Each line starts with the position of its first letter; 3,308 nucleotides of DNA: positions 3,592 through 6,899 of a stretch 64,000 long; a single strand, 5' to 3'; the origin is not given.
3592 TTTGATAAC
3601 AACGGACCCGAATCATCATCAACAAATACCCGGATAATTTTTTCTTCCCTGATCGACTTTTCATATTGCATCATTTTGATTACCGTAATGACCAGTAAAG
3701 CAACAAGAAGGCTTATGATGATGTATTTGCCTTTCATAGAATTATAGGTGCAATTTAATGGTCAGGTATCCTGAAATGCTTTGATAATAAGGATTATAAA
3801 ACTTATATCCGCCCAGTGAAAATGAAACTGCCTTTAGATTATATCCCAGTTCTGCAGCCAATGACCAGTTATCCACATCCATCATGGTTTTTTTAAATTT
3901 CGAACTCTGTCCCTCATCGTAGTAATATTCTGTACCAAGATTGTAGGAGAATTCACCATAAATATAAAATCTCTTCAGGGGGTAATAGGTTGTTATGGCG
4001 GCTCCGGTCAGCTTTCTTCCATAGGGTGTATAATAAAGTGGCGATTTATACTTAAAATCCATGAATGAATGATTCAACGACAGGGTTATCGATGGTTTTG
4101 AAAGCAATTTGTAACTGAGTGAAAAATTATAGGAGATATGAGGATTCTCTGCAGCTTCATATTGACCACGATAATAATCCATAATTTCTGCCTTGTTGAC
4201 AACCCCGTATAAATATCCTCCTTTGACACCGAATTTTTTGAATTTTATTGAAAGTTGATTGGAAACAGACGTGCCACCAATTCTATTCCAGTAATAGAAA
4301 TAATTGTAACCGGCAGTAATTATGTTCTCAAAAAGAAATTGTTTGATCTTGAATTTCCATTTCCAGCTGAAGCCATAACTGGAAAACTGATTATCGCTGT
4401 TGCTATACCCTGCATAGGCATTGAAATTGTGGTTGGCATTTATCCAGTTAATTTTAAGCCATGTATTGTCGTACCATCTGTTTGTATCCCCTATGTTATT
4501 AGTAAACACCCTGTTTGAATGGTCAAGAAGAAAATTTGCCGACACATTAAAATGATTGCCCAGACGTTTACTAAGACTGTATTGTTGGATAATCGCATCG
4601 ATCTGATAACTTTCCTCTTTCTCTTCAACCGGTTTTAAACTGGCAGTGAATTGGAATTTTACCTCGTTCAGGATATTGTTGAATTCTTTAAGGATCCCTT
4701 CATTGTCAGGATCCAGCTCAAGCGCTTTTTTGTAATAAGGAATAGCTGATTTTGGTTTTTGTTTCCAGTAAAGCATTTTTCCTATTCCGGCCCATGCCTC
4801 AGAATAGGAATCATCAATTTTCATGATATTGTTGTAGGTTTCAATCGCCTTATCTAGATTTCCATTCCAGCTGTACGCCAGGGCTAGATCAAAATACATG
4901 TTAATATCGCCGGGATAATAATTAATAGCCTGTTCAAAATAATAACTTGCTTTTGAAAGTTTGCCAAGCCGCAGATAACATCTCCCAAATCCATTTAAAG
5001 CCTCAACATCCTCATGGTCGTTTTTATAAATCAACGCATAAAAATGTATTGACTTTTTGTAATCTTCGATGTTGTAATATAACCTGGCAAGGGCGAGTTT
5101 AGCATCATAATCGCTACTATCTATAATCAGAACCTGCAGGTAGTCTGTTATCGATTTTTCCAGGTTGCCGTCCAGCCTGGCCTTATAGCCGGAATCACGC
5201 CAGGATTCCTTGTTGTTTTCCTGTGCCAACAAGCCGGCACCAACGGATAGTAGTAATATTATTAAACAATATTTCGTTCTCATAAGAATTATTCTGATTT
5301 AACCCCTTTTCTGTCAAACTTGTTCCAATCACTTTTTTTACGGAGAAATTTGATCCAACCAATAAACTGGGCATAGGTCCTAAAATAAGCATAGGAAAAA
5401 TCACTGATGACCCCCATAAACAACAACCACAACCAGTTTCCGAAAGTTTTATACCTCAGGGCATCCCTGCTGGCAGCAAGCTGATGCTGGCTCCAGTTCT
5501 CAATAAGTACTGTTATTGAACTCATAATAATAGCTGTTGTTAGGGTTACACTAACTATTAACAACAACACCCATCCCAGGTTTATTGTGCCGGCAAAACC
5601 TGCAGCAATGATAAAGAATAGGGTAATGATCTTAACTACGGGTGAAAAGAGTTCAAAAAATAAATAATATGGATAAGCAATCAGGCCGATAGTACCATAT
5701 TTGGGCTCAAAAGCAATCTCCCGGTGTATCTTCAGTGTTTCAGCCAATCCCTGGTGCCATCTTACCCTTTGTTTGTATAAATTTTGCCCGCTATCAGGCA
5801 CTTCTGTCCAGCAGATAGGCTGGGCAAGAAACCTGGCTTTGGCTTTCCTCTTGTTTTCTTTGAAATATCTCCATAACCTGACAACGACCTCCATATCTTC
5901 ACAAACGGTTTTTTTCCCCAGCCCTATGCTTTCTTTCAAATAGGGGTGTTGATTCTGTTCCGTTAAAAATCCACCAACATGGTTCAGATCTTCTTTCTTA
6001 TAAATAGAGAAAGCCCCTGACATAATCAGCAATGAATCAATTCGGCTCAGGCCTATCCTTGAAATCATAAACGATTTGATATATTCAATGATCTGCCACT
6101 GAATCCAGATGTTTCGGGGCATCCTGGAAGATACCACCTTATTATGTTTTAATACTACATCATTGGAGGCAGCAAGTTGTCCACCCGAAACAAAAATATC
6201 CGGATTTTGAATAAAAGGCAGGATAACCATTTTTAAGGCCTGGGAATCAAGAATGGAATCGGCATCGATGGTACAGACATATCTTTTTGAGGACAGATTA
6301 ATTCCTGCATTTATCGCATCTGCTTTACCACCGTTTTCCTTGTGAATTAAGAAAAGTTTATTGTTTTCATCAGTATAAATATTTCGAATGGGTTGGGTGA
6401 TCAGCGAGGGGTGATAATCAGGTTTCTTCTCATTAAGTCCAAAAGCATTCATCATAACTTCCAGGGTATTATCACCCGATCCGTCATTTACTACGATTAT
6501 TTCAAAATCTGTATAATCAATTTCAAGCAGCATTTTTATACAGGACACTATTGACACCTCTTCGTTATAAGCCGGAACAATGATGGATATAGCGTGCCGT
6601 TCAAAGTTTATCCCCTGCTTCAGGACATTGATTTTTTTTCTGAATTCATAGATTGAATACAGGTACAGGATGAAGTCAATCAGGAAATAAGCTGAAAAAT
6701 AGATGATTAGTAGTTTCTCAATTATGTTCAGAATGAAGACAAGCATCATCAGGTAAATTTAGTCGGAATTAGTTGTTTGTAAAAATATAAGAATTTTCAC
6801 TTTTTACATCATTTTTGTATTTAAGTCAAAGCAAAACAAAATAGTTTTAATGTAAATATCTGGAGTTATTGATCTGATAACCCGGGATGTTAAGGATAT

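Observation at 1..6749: Synthase-dependent exopolysaccharide operon (GT2 synthase, TPR-barrel, hydrolase/deacetylase-like giant, extra lipoprotein) of undetermined polymer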

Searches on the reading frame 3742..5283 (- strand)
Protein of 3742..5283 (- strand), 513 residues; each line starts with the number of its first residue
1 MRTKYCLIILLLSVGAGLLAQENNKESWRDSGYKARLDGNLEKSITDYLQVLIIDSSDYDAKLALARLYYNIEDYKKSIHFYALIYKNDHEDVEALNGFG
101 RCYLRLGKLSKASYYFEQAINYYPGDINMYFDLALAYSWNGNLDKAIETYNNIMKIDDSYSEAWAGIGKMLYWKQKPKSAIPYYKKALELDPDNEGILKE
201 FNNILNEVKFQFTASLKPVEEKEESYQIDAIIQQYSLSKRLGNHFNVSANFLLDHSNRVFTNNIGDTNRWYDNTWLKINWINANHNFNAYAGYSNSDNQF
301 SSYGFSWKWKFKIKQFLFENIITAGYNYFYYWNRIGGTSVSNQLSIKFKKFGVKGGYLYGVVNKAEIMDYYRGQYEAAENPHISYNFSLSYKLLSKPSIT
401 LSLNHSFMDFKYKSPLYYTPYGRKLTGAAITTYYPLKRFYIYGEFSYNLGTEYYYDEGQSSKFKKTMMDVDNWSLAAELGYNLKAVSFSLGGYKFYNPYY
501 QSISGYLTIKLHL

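Call 8: search_protein_families(library=pfam, proteins=[window:3742-5283:-], max_evalue=0.1)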
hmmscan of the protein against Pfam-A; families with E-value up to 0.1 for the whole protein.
window:3742-5283:- (513 aa): 23 families
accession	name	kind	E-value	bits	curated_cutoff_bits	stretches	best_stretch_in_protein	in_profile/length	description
PF07719.23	TPR_2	-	1.8e-18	65.5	27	3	162-194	2-34/34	Tetratricopeptide repeat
PF00515.34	TPR_1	-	3.7e-17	61.8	27.8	3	162-194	2-34/34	Tetratricopeptide repeat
PF14559.12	TPR_19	-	2.3e-16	60.3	25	1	104-165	2-63/68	Tetratricopeptide repeat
PF13424.12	TPR_12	-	2.3e-14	53.7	30.1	2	74-123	25-75/77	Tetratricopeptide repeat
PF13181.12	TPR_8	-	1.2e-13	50.5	25.7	3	162-194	2-34/34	Tetratricopeptide repeat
PF13428.12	TPR_14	-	2.8e-11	43.4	23.5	2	129-168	3-42/44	Tetratricopeptide repeat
PF13414.12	TPR_11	-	4.4e-11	42.7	26.8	4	168-196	1-29/42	TPR repeat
PF13432.12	TPR_16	-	3.6e-10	40.5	32.7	3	132-194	2-64/65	Tetratricopeptide repeat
PF13431.12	TPR_17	-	3.5e-08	33.5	24.4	1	115-148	1-34/34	Tetratricopeptide repeat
PF13174.12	TPR_6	-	5.5e-08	33.4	26.3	1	100-125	7-32/33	Tetratricopeptide repeat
PF13176.12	TPR_7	-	1.4e-05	25.3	27.9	0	174-195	11-33/36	Tetratricopeptide repeat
PF23914.1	TPR_CcmH_CycH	-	2.3e-05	24.7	42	0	161-205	50-94/158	Cytochrome c-type biogenesis protein H TPR domain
PF25064.1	ARM_TT21_5th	-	2.4e-05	25.1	27.8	1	61-155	3-100/117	TT21 fifth ARM repeats domain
PF25060.1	ARM_TT21_2nd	-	6.2e-05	23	27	0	63-114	60-111/270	Tetratricopeptide repeat protein 21 second ARM domain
PF24575.1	TPR_Slam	-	8e-05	23.5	35.2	0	32-71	54-93/104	Surface lipoprotein assembly modifier, N-terminal TPR repeats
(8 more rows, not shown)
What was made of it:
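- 3742..5283 (-): Outer-membrane exporter, 513 aa: signal peptide, about 5 TPR repeats (residues 25-208), and a 16-strand beta-barrel (residues 211-512). Pfam TPR hits (call 8).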

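Call 9: search_protein_families(library=ncbifam, proteins=[window:3742-5283:-], max_evalue=0.1)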
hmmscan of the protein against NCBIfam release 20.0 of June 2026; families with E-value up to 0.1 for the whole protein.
window:3742-5283:- (513 aa): 23 families
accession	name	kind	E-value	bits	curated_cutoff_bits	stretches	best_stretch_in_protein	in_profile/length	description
NF040959.1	MamA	equivalog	2.9e-19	69.3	200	1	20-191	32-203/204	magnetosome protein MamA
TIGR02917.1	PEP_TPR_lipo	equivalog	6.7e-18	64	312.2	1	20-202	460-642/899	XrtA/PEP-CTERM system TPR-repeat protein PrsT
TIGR02521.1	type_IV_pilW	equivalog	1.3e-13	51.1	154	2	39-121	45-127/234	type IV pilus biogenesis/stability protein PilW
TIGR02552.1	LcrH_SycD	equivalog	6.6e-11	42.1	104.8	2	29-121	22-114/136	SycD/LcrH family type III secretion system chaperone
NF033762.1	social_mot_Tgl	equivalog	6.9e-07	28.9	225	1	128-204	32-109/252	social motility TPR repeat lipoprotein Tgl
NF011886.0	PRK15359.1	equivalog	9.2e-07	28.7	146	1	26-122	25-121/144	type III secretion system chaperone protein SscB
NF033758.1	gliding_GltE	equivalog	4.2e-06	26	225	1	129-199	292-363/411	adventurous gliding motility TPR repeat lipoprotein GltE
NF033920.0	C39_PA2778_fam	equivalog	7.3e-06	25.6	150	2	105-192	168-255/255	PA2778 family cysteine peptidase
NF008756.0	PRK11788.1-4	equivalog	1e-05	24.8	474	1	36-122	191-278/389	lipopolysaccharide assembly protein LapB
NF052230.1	T9SS_PorE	exception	0.00012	20.6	600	1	49-167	8-131/648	PorE family type IX secretion system protein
TIGR02795.1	tol_pal_ybgF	equivalog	0.00013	22.5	90.1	1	58-125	38-108/119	tol-pal system protein YbgF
TIGR03939.1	PGA_TPR_OMP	equivalog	0.00014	20.2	366.65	1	105-197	31-122/800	poly-beta-1,6 N-acetyl-D-glucosamine export porin PgaA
NF047507.1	TPR_BatC_Lepto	exception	0.00023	20.7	175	1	110-199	41-134/214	TPR repeat-containing protein BatC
NF040561.1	PrimPol_Msp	equivalog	0.00024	19.8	200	0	43-124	9-82/515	CRISPR-associated primase-polymerase type A1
NF008391.2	PRK11189.1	equivalog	0.00027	20.5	250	1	100-190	72-162/297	lipoprotein NlpI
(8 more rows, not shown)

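Call 24: find_homologous_proteins(query=window:3742-5283:-)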
Query window:3742-5283:- (513 aa): 178 proteins with E <= 0.001 among 8000 candidates; the best 120 are listed.
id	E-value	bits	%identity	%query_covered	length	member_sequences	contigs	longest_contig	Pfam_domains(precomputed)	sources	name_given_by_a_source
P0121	0.0e+0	1165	100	100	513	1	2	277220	PF13431.13,PF13414.13,PF13176.13,PF13428.13,PF25064.2,PF14559.13,PF00515.35,PF13424.13,PF13432.13,PF13181.13,PF07719.24,PF13174.13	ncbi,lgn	-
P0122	2.0e-196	672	59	99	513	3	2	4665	PF13431.13,PF23914.2,PF13414.13,PF13176.13,PF13428.13,PF14559.13,PF24575.2,PF00515.35,PF12895.14,PF13424.13,PF13432.13,PF13181.13,PF07719.24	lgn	-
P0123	4.5e-183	628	56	99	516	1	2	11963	PF13431.13,PF23914.2,PF13414.13,PF13176.13,PF13428.13,PF14559.13,PF00515.35,PF12895.14,PF13424.13,PF13432.13,PF13181.13,PF07719.24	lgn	-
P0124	3.0e-178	612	54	100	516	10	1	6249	PF13431.13,PF23914.2,PF13414.13,PF13176.13,PF13428.13,PF14559.13,PF24575.2,PF00515.35,PF12895.14,PF13424.13,PF21033.5,PF13432.13,PF13181.13,PF07719.24,PF13174.13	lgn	-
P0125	4.8e-173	595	52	99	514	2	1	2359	PF13431.13,PF23914.2,PF13414.13,PF13176.13,PF13428.13,PF14559.13,PF00515.35,PF12895.14,PF13424.13,PF21033.5,PF13432.13,PF13181.13,PF07719.24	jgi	-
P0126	1.3e-170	587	51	100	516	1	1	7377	PF13431.13,PF23914.2,PF13414.13,PF13176.13,PF13428.13,PF13374.13,PF14559.13,PF00515.35,PF12895.14,PF13424.13,PF21033.5,PF13432.13,PF13429.13,PF13181.13,PF07719.24,PF13174.13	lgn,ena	-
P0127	4.7e-170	585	51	99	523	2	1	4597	PF13431.13,PF23914.2,PF13414.13,PF13176.13,PF13428.13,PF14559.13,PF00515.35,PF12895.14,PF13424.13,PF21033.5,PF13432.13,PF13181.13,PF07719.24,PF13174.13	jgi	-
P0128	2.9e-169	583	52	96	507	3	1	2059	PF14559.13,PF13431.13,PF23914.2,PF13414.13,PF00515.35,PF13424.13,PF13176.13,PF21033.5,PF13428.13,PF13181.13,PF07719.24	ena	-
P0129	4.0e-167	576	50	99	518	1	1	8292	PF14559.13,PF13431.13,PF23914.2,PF13414.13,PF00515.35,PF13424.13,PF13176.13,PF13428.13,PF13181.13,PF07719.24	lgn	-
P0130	1.2e-163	564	49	99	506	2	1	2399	PF13431.13,PF23914.2,PF13176.13,PF13428.13,PF14559.13,PF24575.2,PF00515.35,PF13424.13,PF13432.13,PF13181.13,PF07719.24,PF13174.13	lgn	-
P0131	2.1e-163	563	49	100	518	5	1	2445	PF13431.13,PF23914.2,PF13414.13,PF16918.12,PF13176.13,PF13428.13,PF14559.13,PF00515.35,PF13424.13,PF13432.13,PF13181.13,PF07719.24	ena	-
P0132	1.4e-161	557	51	100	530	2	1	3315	PF14559.13,PF13431.13,PF23914.2,PF13414.13,PF00515.35,PF13424.13,PF13176.13,PF13432.13,PF13428.13,PF13181.13,PF07719.24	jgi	jgi:tetratricopeptide (TPR) repeat protein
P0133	5.1e-158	546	48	100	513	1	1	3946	PF13431.13,PF23914.2,PF13414.13,PF13176.13,PF13428.13,PF13374.13,PF14559.13,PF24575.2,PF00515.35,PF12895.14,PF13424.13,PF21033.5,PF13432.13,PF13181.13,PF14561.13,PF07719.24,PF13174.13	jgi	jgi:tetratricopeptide (TPR) repeat protein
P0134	5.2e-158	546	48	99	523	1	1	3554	PF13431.13,PF23914.2,PF13414.13,PF13176.13,PF13428.13,PF14559.13,PF00515.35,PF12895.14,PF13424.13,PF21033.5,PF13432.13,PF13181.13,PF07719.24,PF13174.13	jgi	-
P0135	5.2e-158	546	51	99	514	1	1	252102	PF14559.13,PF23914.2,PF13414.13,PF00515.35,PF13424.13,PF13176.13,PF13432.13,PF13428.13,PF13181.13,PF07719.24,PF13174.13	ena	-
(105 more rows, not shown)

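Call 38: predict_structure(alignment_id=A2)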
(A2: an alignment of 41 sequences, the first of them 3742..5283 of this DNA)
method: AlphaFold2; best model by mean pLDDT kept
length: 513 residues; sequences in the alignment: 41
mean_pLDDT: 92.1   pTM: 0.78
mean pLDDT of the five models: 92.1, 91.9, 91.0, 90.1, 89.9
residues with pLDDT >= 90: 407; 70-90: 76; 50-70: 29; < 50: 1
segments of 3 or more residues with pLDDT < 50: none
pLDDT, mean of each block of 10 residues (from residue 1): 69 63 79 94 96 94 97 96 95 96 94 97 94 95 95 95 97 95 98 95 92 97 91 97 96 94 80 97 95 95 97 91 95 93 96 98 86 80 97 95 97 87 95 94 97 75 80 97 91 94 97 93
secondary structure, 60 per line:
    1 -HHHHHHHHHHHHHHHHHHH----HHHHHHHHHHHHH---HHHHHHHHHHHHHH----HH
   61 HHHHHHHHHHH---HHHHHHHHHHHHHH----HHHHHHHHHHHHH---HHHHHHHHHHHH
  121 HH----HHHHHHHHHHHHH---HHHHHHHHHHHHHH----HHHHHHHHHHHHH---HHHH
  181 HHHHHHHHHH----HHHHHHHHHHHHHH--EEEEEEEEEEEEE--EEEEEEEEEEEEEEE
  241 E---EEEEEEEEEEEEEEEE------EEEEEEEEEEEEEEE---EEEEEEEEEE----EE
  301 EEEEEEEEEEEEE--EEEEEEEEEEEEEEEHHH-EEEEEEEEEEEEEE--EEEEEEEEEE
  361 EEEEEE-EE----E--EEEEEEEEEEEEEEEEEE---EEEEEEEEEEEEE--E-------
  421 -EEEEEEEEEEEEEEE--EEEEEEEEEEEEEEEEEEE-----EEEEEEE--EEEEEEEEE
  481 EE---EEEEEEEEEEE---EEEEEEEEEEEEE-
elements in order: H2-20 H25-37 H41-54 H59-71 H75-88 H93-105 H109-122 H127-139 H143-156 H161-173 H177-190 H195-208 E211-223 E226-241 E245-260 E267-281 E285-294 E299-313 E316-330 E335-348 E351-366 E377-394 E398-410 E422-436 E439-457 E463-469 E472-482 E486-496 E500-512
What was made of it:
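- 3742..5283 (-): AF2 model with pLDDT 92.1 (call 38).
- AF2 model with pLDDT 92 and 16 strands (call 38).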

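Call 41: fold_search(model_id=the predicted structure, library=pdb)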
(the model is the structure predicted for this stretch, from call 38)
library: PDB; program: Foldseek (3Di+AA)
matches with E <= 10: 1661; with E <= 0.001: 1000
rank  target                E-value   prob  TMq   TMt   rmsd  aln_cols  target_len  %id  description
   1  9b8h_A                1.0e-17  1.00  0.55  0.49   7.8       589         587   11  Cryo-EM structure of E. coli cellulose synthase subunit C with cellotetraose (released 2025-02-19)
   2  9b8a                  2.0e-17  1.00  0.49  0.46  12.1       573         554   11  Cryo-EM structure of E. coli cellulose synthase subunit C (released 2025-02-19)
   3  9qhb                  3.7e-13  1.00  0.35  0.64   2.8       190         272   29  Crystal structure of 16-repeat CTPR protein with eliminated coordination sites (released 2025-10-22)
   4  9qhc_B                1.5e-12  1.00  0.35  0.64   1.9       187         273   29  Crystal structure of 8-repeat CTPR protein with eliminated coordination sites (released 2025-10-22)
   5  8chy                  1.6e-12  1.00  0.33  0.61   2.0       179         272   30  Crystal structure of an 8-repeat consensus TPR superhelix with Zinc. (released 2024-02-21)
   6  9qhc_A                3.0e-12  1.00  0.34  0.61   1.8       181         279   30  Crystal structure of 8-repeat CTPR protein with eliminated coordination sites (released 2025-10-22)
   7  6tzk                  4.6e-12  1.00  0.50  0.56   6.3       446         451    8  Bacterial cellulose synthase outermembrane channel BcsC with terminal TPR repeat (released 2019-10-23)
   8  8dtg_B                9.4e-12  1.00  0.33  0.23   3.9       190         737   23  Cryo-EM structure of Arabidopsis SPY alternative conformation 1 (released 2023-03-08)
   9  8dti_A                1.7e-11  1.00  0.32  0.27   3.2       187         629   24  Cryo-EM structure of Arabidopsis SPY in complex with GDP-fucose (released 2023-03-08)
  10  1w3b_B                2.0e-11  1.00  0.35  0.48   2.1       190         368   17  The superhelical TPR domain of O-linked GlcNAc transferase reveals structural similarities to importin alpha. (released 2004-09-09)
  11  8dth_B                4.1e-11  1.00  0.32  0.24   3.2       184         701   23  Cryo-EM structure of Arabidopsis SPY alternative conformation 2 (released 2023-03-08)
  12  9h80_M                5.1e-11  1.00  0.47  0.59   7.2       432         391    9  Structure of the outer membrane exopolysaccharide transporter PelBC (released 2025-06-11)
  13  6eou                  5.7e-11  1.00  0.35  0.52   1.7       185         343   18  O-GlcNAc transferase TPR domain with the intellectual disability associated mutation L254F (released 2018-05-09)
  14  8dtg_A                8.0e-11  1.00  0.33  0.21   3.2       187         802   24  Cryo-EM structure of Arabidopsis SPY alternative conformation 1 (released 2023-03-08)
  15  3vty_C                9.9e-11  1.00  0.32  0.89   2.3       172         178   26  Crystal structure of MamA (released 2012-10-31)
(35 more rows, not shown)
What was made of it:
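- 3742..5283 (-): Foldseek top hits are E. coli BcsC 9b8h (E 1e-17), BcsC 6tzk, and PelBC 9h80_M (E 5e-11) (call 41).
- Checked: It is now supported by a confident AF2 model (pLDDT 92) with 16 strands (call 38), and BcsC and PelB are the best structural matches (call 41).
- BcsC and PelB are the best structural matches (call 41). The barrel matches BcsC and PelB export porins (call 41).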

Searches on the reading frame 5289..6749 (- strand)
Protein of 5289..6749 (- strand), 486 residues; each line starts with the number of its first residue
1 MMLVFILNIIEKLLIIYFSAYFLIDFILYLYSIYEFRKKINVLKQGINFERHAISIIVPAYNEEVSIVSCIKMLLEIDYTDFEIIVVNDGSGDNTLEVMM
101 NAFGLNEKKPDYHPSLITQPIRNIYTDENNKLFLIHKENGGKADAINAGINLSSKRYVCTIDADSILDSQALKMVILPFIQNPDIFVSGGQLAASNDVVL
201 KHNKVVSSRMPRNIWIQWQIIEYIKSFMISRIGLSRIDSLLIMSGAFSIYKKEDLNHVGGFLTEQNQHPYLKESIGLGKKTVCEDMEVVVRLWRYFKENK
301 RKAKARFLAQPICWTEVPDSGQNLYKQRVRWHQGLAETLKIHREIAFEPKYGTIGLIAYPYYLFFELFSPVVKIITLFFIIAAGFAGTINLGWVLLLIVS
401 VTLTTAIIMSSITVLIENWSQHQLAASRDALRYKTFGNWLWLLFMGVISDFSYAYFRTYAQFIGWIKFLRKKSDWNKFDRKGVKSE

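Call 8: search_protein_families(library=pfam, proteins=[window:5289-6749:-], max_evalue=0.1)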
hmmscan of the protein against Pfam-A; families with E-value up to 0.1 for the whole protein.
window:5289-6749:- (486 aa): 7 families
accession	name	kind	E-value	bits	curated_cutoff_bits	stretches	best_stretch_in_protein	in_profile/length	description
PF00535.33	Glycos_transf_2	-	1.9e-24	86.9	23.3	1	55-253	1-162/168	Glycosyl transferase family 2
PF13641.12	Glyco_tranf_2_3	-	6.8e-19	69.2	27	2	132-333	60-229/230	Glycosyltransferase like family 2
PF13632.12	Glyco_trans_2_3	-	6e-11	43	27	1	157-397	1-189/198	Glycosyl transferase family group 2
PF03142.21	Chitin_synth_2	-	4.4e-05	22.7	27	1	150-390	197-426/527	Chitin synthase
PF10111.15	Glyco_tranf_2_2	-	0.018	15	27.3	0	55-109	1-57/276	Glycosyltransferase like family 2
PF13704.12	Glyco_tranf_2_4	-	0.027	15.4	27.5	1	62-169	2-86/98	Glycosyl transferase family 2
PF16957.11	Mal_decarbox_Al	-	0.054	12.2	25.4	0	29-70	232-272/546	Malonate decarboxylase, alpha subunit, transporter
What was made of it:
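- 5289..6749 (-): Inner-membrane processive GT2 synthase, 486 aa. Motifs: DGS89, DAD162, CED283, QRVRW327-331 (nt 5757-5771). Hydrophobic segments lie at both the N- and C-terminus. Pfam GT2 models hit at E 2e-24 (call 8).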

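Call 9: search_protein_families(library=ncbifam, proteins=[window:5289-6749:-], max_evalue=0.1)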
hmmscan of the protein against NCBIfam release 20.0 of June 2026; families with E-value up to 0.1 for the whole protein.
window:5289-6749:- (486 aa): 27 families (the best 25 are shown)
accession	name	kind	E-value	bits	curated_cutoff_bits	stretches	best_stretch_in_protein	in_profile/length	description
TIGR03937.1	PgaC_IcaA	equivalog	3.5e-32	111.8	422.3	2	125-465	95-401/407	poly-beta-1,6-N-acetyl-D-glucosamine synthase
TIGR03111.1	glyc2_xrt_Gpos1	hypoth_equivalog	5.1e-28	98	363.95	2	129-477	105-416/439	TIGR03111 family XrtG-associated glycosyltransferase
NF007482.0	PRK10073.1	equivalog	4.6e-14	52.2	423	2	52-99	6-53/334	glycosyltransferase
TIGR04283.1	glyco_like_mftF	equivalog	8e-12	45.2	182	1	54-175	1-93/221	TIGR04283 family arsenosugar biosynthesis glycosyltransferase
NF047683.1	TeichurnBiosyTuaG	equivalog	1.2e-10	41.4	400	1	51-181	5-112/252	teichuronic acid biosynthesis protein TuaG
TIGR04242.1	nodulat_NodC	equivalog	1.5e-10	40.6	550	2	120-197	97-173/395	chitooligosaccharide synthase NodC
NF053846.1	glyco_with_XrtP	equivalog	3.3e-10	39.2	520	2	321-470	284-437/440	XrtP-associated glycosyltransferase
NF041875.1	EPS_EpsD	equivalog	2e-09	37.3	370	1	54-175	1-100/325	exopolysaccharide biosynthesis glycosyltransferase EpsD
TIGR03030.1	CelA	equivalog_domain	3.2e-09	35.4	699.1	1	21-187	100-261/714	UDP-forming cellulose synthase catalytic subunit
NF047588.1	GlcsyltransPgfSStrep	equivalog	1.6e-06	27.6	500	1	54-102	3-55/308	glycosyltransferase PgfS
NF050050.1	ProtGlycPglI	equivalog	2.5e-06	27.1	500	1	53-102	3-52/306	GalNAc(5)-diNAcBac-PP-undecaprenol beta-1,3-glucosyltransferase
TIGR04182.1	glyco_TIGR04182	equivalog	7.1e-06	25.6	325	2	135-205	53-123/293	S-layer glycoprotein N-glycosyltransferase AglJ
TIGR03469.1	HpnB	hypoth_equivalog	7.7e-06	25.2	379.25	1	53-102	45-95/386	hopene-associated glycosyltransferase HpnB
TIGR03965.1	mycofact_glyco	equivalog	1.3e-05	24.2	280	1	51-98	73-122/467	mycofactocin biosynthesis glycosyltransferase MftF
NF010496.0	PRK13915.1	equivalog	2.1e-05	23.8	262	1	50-100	29-82/307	glucosyl-3-phosphoglycerate synthase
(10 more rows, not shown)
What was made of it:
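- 5289..6749 (-): NCBIfam PgaC_IcaA scores 111.8 bits, far below its 422-bit cut-off (call 9).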

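Call 11: search_solved_structures(query=window:5289-6749:-, max_evalue=0.01)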
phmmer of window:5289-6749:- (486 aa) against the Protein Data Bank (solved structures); distinct sequences matched with E-value up to 0.01: 15.
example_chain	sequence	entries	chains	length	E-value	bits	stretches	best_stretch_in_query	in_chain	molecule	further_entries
5hea_A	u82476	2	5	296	1e-11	47.7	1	53-96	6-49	Putative glycosyltransferase (GalT1)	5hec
2z87_A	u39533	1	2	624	5.7e-10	42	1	34-103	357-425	Chondroitin synthase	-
2z86_A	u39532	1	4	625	5.8e-10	42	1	34-103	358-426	Chondroitin synthase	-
3bcv_A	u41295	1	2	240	1.9e-07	33.7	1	54-171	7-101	Putative glycosyltransferase protein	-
6p61_A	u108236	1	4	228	9.4e-07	31.4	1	53-104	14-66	Glycosyltransferase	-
5eke_A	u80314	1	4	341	0.00018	23.9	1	53-107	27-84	Uncharacterized glycosyltransferase sll0501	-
5ekp_C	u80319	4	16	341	0.00018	23.9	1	53-107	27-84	Uncharacterized glycosyltransferase sll0501 | Glycosyltransferase sll0501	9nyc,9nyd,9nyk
9nye_A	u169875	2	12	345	0.00018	23.9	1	53-106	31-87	Glycosyltransferase sll0501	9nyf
3l7m_A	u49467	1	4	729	0.0011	21.3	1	53-103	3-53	Teichoic acid biosynthesis protein F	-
3l7j_A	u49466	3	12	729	0.0011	21.3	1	53-103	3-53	Teichoic acid biosynthesis protein F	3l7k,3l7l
3l7i_A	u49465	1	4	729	0.0011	21.3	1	53-103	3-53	Teichoic acid biosynthesis protein F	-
5tze_C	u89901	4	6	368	0.0013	21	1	54-100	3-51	Glycosyl transferase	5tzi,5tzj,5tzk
5tz8_A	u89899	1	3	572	0.0032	19.8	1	54-100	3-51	Glycosyl transferase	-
8vh7_A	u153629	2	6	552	0.0097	18.2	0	44-101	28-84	Heparosan synthase B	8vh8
8viw_A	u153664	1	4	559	0.0099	18.2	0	44-101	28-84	Heparosan synthase B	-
